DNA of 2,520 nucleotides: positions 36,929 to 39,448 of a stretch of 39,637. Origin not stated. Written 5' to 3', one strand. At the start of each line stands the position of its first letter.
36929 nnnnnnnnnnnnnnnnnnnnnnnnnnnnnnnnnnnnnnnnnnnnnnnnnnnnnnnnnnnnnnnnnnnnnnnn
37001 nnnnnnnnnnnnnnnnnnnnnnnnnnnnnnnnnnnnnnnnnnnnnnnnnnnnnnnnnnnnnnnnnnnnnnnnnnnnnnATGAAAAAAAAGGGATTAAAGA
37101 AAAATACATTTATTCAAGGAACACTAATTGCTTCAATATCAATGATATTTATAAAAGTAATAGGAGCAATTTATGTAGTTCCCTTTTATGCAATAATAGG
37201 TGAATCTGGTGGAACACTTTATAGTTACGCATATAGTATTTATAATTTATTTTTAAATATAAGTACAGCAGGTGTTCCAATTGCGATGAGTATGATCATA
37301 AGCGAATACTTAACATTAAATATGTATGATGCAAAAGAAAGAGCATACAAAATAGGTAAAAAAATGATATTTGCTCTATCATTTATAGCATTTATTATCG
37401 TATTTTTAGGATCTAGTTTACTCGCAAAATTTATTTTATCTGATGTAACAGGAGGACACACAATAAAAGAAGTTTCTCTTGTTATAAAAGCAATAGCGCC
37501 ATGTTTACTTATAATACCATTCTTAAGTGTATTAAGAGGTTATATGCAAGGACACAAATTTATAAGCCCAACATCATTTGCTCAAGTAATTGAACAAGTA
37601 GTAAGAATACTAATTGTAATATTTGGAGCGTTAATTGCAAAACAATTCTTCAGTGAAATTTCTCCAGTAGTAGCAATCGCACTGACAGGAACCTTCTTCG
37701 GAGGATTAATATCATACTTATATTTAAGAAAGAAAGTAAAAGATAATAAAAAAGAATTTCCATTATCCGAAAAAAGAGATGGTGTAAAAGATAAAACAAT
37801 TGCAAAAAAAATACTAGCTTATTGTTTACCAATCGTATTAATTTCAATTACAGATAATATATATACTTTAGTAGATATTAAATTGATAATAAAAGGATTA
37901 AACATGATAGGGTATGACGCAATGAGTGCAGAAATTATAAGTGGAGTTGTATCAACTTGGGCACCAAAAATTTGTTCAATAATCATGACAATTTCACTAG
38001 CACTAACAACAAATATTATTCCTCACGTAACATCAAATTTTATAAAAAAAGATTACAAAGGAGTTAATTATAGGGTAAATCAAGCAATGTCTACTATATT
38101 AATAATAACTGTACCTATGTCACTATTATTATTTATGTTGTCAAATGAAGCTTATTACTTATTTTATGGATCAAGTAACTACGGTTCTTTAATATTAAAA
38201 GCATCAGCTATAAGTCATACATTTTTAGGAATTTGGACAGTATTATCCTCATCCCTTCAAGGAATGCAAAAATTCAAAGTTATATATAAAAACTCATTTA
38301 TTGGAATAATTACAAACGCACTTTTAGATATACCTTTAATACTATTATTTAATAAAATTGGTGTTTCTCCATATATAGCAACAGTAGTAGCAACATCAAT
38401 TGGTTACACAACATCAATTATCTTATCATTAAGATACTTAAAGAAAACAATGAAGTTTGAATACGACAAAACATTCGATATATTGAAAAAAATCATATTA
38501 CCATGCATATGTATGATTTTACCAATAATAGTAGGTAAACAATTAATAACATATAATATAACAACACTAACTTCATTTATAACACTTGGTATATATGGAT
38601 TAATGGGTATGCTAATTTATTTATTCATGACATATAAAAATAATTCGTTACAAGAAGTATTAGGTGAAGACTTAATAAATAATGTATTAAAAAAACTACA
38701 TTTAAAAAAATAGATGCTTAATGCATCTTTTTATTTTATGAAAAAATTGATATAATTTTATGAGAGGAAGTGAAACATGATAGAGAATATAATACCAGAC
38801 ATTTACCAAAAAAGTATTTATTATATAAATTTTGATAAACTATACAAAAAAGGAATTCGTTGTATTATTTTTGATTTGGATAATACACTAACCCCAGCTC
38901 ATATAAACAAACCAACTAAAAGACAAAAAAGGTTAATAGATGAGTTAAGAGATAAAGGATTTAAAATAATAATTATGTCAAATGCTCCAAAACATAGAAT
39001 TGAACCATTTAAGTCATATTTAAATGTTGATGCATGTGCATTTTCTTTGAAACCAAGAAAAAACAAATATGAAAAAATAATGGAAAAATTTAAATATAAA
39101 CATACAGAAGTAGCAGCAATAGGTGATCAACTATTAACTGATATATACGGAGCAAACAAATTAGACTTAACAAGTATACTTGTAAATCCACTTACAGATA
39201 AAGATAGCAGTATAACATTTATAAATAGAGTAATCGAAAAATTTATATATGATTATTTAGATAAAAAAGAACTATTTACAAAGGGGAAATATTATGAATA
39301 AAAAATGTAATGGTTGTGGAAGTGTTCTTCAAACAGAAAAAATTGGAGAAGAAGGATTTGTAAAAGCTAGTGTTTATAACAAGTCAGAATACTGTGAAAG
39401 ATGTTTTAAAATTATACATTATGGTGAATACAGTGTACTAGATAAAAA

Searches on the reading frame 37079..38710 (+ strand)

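Call 11: search_protein_families(library=pfam, proteins=[window:37079-38710:+], max_evalue=0.001)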
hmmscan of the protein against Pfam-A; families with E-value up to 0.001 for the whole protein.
window:37079-38710:+ (544 aa): 3 families
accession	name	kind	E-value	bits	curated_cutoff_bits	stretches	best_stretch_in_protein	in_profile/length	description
PF01943.22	Polysacc_synt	-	2.4e-20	73.5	28.2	1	12-267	2-229/274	Polysaccharide biosynthesis protein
PF03023.19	MurJ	-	1.3e-13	50.9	27.4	1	46-492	12-438/451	Lipid II flippase MurJ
PF01554.23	MatE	-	1.1e-06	28.9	24.9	1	295-417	34-159/161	MatE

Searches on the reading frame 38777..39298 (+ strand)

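Call 11: search_protein_families(library=pfam, proteins=[window:38777-39298:+], max_evalue=0.001)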
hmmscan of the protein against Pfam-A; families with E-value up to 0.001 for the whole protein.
window:38777-39298:+ (174 aa): 5 families
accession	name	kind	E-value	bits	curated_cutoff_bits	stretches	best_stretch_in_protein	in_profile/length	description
PF00702.32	Hydrolase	-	2.6e-12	48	26.4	1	46-128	99-189/191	haloacid dehalogenase-like hydrolase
PF09419.16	PGP_phosphatase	-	1.3e-10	41.5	20.4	1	4-135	16-162/168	Mitochondrial PGP phosphatase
PF13419.12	HAD_2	-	2.1e-08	34.9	23.8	1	45-136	79-178/178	Haloacid dehalogenase-like hydrolase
PF13242.12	Hydrolase_like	-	7.3e-08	32.7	22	1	92-136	4-48/75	HAD-hyrolase-like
PF08282.18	Hydrolase_3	-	2.4e-06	27.9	20.9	1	30-86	1-56/255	haloacid dehalogenase-like hydrolase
